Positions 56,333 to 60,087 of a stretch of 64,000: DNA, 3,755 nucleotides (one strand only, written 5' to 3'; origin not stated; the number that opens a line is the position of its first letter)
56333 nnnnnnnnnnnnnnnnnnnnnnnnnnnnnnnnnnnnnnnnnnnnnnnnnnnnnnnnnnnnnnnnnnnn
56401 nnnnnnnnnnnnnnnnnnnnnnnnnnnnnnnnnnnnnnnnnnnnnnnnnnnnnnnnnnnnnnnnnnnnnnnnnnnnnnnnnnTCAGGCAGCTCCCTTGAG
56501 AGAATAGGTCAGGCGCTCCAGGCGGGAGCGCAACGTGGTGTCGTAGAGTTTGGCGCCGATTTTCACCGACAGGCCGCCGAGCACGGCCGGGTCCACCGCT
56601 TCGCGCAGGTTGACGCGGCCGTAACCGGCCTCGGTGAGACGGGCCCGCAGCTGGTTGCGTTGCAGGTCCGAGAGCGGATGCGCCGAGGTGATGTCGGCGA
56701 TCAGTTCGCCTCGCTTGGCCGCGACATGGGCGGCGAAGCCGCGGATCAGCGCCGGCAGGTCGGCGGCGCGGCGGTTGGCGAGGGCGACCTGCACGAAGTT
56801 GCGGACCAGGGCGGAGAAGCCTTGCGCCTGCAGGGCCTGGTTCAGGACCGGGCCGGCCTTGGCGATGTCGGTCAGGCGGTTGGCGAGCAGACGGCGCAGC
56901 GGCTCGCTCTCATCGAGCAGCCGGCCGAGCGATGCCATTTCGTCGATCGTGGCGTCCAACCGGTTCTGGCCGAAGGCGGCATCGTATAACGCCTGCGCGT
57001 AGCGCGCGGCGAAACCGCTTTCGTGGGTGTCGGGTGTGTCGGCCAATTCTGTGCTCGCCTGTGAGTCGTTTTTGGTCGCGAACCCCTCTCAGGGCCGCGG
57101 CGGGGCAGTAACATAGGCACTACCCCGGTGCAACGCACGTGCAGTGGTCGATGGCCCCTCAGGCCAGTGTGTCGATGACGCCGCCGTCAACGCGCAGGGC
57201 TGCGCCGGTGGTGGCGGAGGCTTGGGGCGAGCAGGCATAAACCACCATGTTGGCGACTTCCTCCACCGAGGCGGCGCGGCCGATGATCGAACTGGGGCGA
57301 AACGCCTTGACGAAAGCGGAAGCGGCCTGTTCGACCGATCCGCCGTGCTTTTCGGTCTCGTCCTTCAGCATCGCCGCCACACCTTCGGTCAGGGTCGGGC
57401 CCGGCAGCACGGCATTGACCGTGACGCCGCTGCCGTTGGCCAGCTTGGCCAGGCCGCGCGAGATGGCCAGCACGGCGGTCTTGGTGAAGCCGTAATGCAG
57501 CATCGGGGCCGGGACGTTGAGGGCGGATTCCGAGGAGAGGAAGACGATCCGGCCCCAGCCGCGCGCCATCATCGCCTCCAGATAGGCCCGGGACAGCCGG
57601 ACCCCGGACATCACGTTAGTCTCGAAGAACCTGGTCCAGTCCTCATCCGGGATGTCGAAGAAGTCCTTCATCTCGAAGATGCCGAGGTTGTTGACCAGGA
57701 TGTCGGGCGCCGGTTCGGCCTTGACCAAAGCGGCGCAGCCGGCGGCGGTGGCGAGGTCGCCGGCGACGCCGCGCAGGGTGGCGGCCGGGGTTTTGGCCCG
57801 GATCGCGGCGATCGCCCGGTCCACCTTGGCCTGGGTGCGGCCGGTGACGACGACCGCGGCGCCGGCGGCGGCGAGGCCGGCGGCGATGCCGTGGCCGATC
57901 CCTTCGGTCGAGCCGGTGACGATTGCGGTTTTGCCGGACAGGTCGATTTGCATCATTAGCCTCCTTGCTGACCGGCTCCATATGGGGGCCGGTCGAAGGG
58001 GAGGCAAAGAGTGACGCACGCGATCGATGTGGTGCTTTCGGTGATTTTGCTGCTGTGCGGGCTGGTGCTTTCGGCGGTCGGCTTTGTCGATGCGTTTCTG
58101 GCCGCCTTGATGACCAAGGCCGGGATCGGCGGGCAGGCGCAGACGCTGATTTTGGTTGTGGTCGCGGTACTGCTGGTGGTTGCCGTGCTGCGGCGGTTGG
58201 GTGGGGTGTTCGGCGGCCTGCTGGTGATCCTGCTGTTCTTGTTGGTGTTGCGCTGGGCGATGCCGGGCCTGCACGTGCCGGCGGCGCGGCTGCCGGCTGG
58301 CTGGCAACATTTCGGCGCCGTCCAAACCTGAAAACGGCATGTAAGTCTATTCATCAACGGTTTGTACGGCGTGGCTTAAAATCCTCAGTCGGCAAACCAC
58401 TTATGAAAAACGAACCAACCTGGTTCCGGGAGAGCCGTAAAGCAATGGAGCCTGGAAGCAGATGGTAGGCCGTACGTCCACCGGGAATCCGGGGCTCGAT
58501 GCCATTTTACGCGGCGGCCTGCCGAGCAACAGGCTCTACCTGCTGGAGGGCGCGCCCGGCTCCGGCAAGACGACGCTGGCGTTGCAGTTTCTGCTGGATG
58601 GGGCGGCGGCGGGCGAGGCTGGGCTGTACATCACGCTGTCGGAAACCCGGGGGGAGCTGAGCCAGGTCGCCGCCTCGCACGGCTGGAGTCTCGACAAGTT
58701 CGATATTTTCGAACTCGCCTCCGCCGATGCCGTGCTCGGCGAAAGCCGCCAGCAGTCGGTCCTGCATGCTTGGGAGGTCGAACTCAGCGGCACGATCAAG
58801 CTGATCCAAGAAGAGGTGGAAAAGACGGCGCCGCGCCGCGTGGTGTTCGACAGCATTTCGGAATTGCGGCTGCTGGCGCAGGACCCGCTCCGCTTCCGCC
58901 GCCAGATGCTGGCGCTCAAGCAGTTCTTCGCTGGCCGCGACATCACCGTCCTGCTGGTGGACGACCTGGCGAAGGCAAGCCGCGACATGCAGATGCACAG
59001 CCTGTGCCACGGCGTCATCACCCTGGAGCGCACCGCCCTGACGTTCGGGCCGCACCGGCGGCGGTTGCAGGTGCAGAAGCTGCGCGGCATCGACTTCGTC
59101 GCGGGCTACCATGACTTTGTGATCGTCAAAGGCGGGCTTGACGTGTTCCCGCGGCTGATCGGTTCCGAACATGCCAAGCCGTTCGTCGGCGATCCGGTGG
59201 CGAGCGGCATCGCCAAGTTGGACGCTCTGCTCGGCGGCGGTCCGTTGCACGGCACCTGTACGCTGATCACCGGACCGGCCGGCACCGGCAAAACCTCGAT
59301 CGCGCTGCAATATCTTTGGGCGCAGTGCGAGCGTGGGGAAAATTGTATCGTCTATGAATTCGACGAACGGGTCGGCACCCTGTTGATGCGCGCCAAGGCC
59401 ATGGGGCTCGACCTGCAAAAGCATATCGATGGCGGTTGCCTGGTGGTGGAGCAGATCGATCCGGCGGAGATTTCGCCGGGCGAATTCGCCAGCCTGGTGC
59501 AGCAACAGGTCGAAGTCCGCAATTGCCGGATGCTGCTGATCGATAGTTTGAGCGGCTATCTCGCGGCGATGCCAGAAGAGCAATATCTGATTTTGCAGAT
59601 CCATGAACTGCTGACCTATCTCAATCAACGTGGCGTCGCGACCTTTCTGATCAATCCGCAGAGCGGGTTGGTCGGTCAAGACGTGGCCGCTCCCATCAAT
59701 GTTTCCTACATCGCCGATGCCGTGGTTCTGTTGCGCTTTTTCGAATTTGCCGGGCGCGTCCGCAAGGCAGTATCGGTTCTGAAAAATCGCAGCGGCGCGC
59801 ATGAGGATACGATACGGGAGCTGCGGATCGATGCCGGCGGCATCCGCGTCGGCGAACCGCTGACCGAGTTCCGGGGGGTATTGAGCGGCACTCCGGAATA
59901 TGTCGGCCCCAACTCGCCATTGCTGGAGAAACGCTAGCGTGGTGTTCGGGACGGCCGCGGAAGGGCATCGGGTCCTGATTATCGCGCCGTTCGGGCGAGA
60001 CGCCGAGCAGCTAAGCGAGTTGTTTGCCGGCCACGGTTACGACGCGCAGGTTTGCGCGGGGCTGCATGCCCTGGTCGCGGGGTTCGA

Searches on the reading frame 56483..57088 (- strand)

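Call 9: search_protein_families(library=pfam, proteins=[window:56483-57088:-])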
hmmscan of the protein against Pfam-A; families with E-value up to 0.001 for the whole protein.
window:56483-57088:- (201 aa): 1 family
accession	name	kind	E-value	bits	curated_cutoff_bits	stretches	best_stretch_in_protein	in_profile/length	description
PF00213.23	OSCP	-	1.6e-39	136.2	22.3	1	27-197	2-172/172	ATP synthase delta (OSCP) subunit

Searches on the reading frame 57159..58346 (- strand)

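Call 9: search_protein_families(library=pfam, proteins=[window:57159-58346:-])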
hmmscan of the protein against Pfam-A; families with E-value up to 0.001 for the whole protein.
window:57159-58346:- (395 aa): 5 families
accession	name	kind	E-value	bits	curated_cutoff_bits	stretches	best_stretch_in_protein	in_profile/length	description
PF13561.12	adh_short_C2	-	6.8e-41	140.8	27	1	147-390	5-235/236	Enoyl-(Acyl carrier protein) reductase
PF00106.31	adh_short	-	3.8e-38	131.4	26.6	1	139-328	1-192/195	short chain dehydrogenase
PF08659.16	KR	-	2.8e-05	24.5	22.6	1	140-289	2-153/180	KR domain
PF01370.27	Epimerase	-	0.0002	21.3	20.9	1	142-275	2-118/240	NAD dependent epimerase/dehydratase family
PF23441.1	SDR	-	0.00024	21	27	0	136-208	5-80/258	SDR-like rossmann domain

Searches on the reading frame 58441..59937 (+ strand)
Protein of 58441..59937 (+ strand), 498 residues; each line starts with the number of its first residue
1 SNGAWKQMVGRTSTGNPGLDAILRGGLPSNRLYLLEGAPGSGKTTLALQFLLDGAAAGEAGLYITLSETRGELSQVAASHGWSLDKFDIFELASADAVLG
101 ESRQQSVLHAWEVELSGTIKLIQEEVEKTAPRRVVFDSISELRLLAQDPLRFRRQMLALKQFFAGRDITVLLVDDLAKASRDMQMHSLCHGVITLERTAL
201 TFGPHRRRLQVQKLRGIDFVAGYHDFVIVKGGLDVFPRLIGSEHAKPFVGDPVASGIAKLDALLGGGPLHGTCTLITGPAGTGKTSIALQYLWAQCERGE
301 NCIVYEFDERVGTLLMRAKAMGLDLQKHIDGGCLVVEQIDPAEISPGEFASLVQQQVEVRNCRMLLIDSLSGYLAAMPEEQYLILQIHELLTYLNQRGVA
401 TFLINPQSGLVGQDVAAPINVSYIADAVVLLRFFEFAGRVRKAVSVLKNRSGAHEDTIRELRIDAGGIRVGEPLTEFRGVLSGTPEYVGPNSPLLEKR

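Call 9: search_protein_families(library=pfam, proteins=[window:58441-59937:+])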
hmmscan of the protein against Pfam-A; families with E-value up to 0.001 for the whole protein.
window:58441-59937:+ (498 aa): 23 families
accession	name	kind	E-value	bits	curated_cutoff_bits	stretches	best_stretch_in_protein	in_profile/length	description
PF06745.19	ATPase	-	1.9e-72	243.9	26.6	2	13-238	2-229/231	KaiC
PF13481.12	AAA_25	-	1.6e-13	51.2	27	2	257-376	19-158/195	AAA domain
PF13191.12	AAA_16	-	1.4e-10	42.3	32.6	1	28-183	24-148/167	AAA ATPase domain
PF20720.3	nSTAND3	-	3.4e-08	33.8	27.2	0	29-63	16-50/155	Novel STAND NTPase 3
PF00154.27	RecA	-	3.9e-08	33.5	27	0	7-64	28-86/262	recA bacterial DNA recombination protein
PF13401.12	AAA_22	-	1.1e-07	32.6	27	0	271-368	5-91/130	AAA domain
PF03796.21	DnaB_C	-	8.7e-06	25.7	27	0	14-56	4-45/255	DnaB-like helicase C terminal domain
PF25199.1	nSTAND_NTPase5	-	9.1e-06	26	34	0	30-65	41-77/145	Novel STAND NTPase 5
PF07088.17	GvpD_P-loop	-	1.3e-05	25.7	24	0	34-210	14-187/189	GvpD gas vesicle protein, P-loop domain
PF09848.15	SLFN-g3_helicase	-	1.4e-05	25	24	0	273-295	3-25/354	Schlafen group 3, DNA/RNA helicase domain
PF13479.12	AAA_24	-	1.9e-05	25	27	0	273-312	4-35/195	AAA domain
PF13173.12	AAA_14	-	2.8e-05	24.6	27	0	30-70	2-41/129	AAA domain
PF01695.23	IstB_IS21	-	3.8e-05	23.8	24.1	0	275-319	96-139/238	IstB-like ATP binding protein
PF13555.12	AAA_29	-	4.8e-05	23.5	27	0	32-55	24-49/61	P-loop containing region of AAA domain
PF05729.18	NACHT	-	8.7e-05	22.8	26.7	0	32-54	2-24/167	NACHT domain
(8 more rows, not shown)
